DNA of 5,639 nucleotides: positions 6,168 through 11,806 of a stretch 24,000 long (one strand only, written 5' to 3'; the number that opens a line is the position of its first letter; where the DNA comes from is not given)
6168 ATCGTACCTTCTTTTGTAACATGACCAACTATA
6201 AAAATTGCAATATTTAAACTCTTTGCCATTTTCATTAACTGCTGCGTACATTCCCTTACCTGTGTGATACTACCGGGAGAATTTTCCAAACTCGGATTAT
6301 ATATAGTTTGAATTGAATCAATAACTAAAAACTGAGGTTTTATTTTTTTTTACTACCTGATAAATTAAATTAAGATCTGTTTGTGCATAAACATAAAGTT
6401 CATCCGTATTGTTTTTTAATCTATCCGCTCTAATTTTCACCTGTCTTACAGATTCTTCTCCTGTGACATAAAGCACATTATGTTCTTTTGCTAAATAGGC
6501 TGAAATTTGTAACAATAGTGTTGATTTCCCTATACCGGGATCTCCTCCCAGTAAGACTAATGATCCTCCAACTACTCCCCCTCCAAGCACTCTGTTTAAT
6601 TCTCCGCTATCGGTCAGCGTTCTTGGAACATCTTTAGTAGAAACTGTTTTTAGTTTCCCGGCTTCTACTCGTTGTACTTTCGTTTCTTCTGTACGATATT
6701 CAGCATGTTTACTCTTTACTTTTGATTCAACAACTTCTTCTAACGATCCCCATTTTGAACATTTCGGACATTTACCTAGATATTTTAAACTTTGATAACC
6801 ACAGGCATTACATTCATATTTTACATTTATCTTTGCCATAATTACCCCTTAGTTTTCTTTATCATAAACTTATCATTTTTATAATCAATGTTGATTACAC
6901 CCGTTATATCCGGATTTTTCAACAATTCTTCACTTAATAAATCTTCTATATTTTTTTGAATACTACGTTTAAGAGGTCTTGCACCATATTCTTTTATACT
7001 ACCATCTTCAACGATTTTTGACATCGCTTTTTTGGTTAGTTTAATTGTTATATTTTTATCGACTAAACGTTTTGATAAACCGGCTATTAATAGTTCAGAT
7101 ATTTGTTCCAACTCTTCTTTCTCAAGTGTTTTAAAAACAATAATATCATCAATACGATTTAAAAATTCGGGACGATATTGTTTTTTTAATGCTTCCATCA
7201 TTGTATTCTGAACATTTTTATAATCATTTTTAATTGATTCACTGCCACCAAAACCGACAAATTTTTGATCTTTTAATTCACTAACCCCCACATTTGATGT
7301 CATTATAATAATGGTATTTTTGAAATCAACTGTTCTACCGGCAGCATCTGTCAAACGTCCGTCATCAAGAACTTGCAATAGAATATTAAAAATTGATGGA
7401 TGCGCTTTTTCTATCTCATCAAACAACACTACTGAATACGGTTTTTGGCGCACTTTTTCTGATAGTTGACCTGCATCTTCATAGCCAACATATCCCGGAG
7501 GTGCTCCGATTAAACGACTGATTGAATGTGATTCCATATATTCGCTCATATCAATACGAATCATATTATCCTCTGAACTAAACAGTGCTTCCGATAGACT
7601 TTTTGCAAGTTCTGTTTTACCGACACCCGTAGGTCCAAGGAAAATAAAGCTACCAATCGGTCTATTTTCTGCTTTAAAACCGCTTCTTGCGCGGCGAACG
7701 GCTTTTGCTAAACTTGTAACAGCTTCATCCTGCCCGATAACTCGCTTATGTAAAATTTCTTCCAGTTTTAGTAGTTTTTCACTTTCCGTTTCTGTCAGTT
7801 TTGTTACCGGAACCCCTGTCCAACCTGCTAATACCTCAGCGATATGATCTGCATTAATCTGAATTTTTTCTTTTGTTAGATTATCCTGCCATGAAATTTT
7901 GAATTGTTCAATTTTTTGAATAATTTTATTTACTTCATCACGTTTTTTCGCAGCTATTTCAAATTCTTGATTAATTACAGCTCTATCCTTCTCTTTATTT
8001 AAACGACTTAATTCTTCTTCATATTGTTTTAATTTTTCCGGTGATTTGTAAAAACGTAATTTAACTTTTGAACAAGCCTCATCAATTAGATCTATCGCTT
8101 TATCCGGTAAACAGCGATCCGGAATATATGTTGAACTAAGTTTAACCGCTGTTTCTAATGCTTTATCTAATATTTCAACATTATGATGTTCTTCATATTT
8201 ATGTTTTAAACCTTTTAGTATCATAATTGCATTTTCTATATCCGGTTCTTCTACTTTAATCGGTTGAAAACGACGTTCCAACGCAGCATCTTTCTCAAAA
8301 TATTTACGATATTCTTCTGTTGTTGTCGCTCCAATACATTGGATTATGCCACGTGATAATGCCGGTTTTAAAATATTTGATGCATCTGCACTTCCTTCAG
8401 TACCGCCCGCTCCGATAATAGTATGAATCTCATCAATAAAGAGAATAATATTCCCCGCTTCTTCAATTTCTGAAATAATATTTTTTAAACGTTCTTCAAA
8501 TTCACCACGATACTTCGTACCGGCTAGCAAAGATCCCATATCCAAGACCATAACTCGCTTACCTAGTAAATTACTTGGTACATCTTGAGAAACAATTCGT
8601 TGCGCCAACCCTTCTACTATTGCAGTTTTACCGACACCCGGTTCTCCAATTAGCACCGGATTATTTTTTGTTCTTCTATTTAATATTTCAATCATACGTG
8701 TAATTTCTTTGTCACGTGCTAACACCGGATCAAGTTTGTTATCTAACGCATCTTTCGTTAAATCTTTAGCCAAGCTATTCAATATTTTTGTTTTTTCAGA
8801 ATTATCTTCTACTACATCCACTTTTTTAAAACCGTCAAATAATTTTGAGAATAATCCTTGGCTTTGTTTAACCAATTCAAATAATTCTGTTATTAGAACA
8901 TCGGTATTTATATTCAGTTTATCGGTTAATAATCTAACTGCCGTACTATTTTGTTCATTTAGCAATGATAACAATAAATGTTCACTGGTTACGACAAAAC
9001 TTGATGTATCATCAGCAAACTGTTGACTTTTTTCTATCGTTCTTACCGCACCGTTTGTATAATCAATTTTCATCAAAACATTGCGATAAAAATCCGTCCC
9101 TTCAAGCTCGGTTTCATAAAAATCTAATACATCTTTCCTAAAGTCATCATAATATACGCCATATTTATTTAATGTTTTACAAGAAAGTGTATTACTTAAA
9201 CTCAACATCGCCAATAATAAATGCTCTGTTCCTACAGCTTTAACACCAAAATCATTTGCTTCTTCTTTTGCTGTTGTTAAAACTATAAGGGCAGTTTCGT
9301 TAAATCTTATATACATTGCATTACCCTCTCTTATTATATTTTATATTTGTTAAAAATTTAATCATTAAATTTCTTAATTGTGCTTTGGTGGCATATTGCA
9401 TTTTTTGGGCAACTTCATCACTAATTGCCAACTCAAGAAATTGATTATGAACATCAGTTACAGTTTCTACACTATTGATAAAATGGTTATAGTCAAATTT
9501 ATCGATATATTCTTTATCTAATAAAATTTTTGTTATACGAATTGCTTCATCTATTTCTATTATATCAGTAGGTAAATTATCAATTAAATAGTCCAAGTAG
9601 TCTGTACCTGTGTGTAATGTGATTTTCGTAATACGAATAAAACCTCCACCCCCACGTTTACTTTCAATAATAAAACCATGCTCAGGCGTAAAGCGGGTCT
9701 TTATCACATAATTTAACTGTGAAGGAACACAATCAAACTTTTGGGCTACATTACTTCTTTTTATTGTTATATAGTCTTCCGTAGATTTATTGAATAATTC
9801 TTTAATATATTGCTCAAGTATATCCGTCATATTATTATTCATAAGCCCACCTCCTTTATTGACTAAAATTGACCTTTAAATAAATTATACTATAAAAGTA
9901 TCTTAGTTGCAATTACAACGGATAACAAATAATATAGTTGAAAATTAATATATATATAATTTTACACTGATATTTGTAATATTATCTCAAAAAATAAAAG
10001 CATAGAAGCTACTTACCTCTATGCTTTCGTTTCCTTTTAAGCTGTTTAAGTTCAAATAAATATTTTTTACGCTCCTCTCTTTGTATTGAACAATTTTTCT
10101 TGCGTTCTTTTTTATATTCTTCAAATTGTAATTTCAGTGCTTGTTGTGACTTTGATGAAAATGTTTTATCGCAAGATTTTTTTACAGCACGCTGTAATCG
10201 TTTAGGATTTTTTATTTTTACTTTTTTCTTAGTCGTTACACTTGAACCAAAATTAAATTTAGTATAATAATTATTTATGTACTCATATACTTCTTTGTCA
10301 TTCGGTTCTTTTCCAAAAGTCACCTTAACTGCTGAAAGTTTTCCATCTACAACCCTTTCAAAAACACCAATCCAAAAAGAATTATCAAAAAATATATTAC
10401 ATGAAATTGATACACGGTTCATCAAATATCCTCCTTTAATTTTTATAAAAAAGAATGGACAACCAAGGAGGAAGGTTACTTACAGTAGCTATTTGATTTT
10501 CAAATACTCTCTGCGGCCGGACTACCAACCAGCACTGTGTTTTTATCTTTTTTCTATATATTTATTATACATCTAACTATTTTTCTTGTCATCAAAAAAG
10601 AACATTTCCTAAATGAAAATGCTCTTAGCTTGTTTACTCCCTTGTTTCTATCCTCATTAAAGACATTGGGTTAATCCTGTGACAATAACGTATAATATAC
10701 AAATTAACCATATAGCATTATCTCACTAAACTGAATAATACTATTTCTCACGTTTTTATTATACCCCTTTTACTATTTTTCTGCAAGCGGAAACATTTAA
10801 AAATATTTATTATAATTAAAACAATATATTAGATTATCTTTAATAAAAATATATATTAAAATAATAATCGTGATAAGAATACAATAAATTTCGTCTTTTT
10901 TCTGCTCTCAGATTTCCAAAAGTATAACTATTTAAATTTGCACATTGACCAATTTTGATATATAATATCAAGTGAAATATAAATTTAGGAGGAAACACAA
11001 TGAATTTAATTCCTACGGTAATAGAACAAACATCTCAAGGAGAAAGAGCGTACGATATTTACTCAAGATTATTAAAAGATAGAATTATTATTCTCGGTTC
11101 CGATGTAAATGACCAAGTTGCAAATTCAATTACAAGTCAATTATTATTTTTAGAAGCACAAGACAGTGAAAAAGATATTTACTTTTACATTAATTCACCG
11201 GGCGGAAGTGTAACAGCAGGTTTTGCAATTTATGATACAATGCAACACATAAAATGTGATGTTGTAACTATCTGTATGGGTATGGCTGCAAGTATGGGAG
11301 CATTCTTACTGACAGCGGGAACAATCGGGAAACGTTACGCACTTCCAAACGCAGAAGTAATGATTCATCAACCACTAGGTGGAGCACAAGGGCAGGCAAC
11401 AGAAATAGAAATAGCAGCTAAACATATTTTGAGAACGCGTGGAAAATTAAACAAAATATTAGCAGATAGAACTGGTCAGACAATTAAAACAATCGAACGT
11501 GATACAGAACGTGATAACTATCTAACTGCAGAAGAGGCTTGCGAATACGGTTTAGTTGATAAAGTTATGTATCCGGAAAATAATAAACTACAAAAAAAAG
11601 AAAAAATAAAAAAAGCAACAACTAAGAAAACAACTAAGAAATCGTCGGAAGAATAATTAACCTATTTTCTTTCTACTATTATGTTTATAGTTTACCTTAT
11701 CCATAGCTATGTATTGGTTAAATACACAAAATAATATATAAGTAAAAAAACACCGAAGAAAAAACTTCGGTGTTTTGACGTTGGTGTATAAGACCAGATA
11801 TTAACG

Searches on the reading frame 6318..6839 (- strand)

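Call 72: search_protein_families(library=pfam, proteins=[window:6318-6839:-], max_evalue=0.00001)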
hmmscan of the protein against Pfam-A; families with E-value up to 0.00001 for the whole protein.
window:6318-6839:- (173 aa): 3 families
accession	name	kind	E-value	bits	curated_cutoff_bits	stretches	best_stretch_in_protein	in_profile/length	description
PF18073.7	Zn_ribbon_LapB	-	4.2e-12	46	25.7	1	8-35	1-28/28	Rubredoxin metal binding domain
PF13481.12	AAA_25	-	1.4e-08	35.1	27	1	80-159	21-118/195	AAA domain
PF06745.19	ATPase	-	1.9e-07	31.2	26.6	1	80-149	7-78/231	KaiC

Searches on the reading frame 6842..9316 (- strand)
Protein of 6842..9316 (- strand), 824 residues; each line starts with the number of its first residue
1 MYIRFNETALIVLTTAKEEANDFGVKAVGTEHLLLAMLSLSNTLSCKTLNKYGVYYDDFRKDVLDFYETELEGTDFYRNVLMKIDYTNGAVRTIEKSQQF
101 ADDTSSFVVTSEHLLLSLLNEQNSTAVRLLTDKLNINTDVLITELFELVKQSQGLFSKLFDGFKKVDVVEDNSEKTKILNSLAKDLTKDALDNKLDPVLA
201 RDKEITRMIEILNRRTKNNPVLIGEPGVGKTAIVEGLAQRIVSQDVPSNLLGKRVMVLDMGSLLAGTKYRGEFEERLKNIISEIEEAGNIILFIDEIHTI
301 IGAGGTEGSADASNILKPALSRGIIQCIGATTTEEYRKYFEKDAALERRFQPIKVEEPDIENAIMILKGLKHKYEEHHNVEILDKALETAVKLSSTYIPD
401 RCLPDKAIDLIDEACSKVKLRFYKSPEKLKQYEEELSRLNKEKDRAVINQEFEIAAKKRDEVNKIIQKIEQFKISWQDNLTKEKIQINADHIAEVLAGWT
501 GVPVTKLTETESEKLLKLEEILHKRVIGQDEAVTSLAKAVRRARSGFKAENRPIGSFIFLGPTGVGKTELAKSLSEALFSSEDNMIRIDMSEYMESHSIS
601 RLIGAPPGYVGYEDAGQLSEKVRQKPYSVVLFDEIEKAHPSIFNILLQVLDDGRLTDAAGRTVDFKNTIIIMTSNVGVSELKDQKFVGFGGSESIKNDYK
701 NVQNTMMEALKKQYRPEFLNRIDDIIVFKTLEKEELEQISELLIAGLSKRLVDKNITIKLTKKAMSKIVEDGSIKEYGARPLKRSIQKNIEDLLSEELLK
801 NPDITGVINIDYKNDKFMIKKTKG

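Call 72: search_protein_families(library=pfam, proteins=[window:6842-9316:-], max_evalue=0.00001)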
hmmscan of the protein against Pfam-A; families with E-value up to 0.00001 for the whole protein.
window:6842-9316:- (824 aa): 15 families
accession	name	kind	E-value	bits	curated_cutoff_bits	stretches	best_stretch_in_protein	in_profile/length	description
PF07724.20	AAA_2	-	2.6e-73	245.9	27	1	552-725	1-166/166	AAA domain (Cdc48 subfamily)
PF17871.7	AAA_lid_9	-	1e-33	115.8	22.8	1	360-459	2-101/104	AAA lid domain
PF00004.35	AAA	-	3.7e-26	92.6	21.2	2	221-350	2-123/131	ATPase family associated with various cellular activities (AAA)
PF10431.15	ClpB_D2-small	-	8.3e-20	71.1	21.9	1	731-801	1-71/81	C-terminal, D2-small domain, of ClpB protein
PF07728.20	AAA_5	-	1e-19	71.4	22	1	557-678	2-125/139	AAA domain (dynein-related subfamily)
PF02861.25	Clp_N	-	8.6e-14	51.9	20.7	1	16-66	1-51/53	Clp amino terminal domain, pathogenicity island component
PF00158.32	Sigma54_activat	-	1.2e-11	45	20.2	1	555-681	23-148/168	Sigma-54 interaction domain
PF13191.12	AAA_16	-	4.8e-11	43.9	32.6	0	198-244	2-51/167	AAA ATPase domain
PF13401.12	AAA_22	-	2.1e-10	41.5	27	0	556-651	7-109/130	AAA domain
PF13173.12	AAA_14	-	9e-08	32.6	27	0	558-653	6-88/129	AAA domain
PF12775.13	AAA_7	-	7.1e-07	29.4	25.8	0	557-603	36-82/181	P-loop containing dynein motor region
PF05621.17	TniB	-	1e-06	28.8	22.4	0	218-356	36-185/189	Bacterial TniB protein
PF20720.3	nSTAND3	-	1.6e-06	28.4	27.2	0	206-245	8-45/155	Novel STAND NTPase 3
PF13238.12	AAA_18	-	2.2e-06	28.6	29.4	0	560-587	4-25/128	AAA domain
PF01695.23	IstB_IS21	-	3.7e-06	27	24.1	0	203-280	78-151/238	IstB-like ATP binding protein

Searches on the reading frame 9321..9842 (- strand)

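Call 72: search_protein_families(library=pfam, proteins=[window:9321-9842:-], max_evalue=0.00001)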
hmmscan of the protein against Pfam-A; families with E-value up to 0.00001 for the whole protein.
window:9321-9842:- (173 aa): 1 family
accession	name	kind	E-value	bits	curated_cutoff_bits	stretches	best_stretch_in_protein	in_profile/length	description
PF05848.17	CtsR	-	1.8e-34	117.9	23.1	1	4-74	1-71/72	CtsR N-terminal HTH domain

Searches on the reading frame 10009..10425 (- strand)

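Call 72: search_protein_families(library=pfam, proteins=[window:10009-10425:-], max_evalue=0.00001)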
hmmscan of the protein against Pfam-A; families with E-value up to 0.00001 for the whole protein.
window:10009-10425:- (138 aa): 1 family
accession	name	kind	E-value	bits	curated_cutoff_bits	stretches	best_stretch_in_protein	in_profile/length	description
PF11208.13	DUF2992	-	2.7e-40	138.1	23.8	1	11-138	3-132/132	Protein of unknown function (DUF2992)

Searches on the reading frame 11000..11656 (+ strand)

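Call 12: search_protein_families(library=pfam, proteins=[window:11000-11656:+], max_evalue=0.00001)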
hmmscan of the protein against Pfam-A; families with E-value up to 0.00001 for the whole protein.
window:11000-11656:+ (218 aa): 1 family
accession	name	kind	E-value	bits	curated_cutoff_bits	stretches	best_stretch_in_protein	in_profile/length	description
PF00574.28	CLP_protease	-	3.4e-85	284.9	20.2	1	13-191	2-180/182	Clp protease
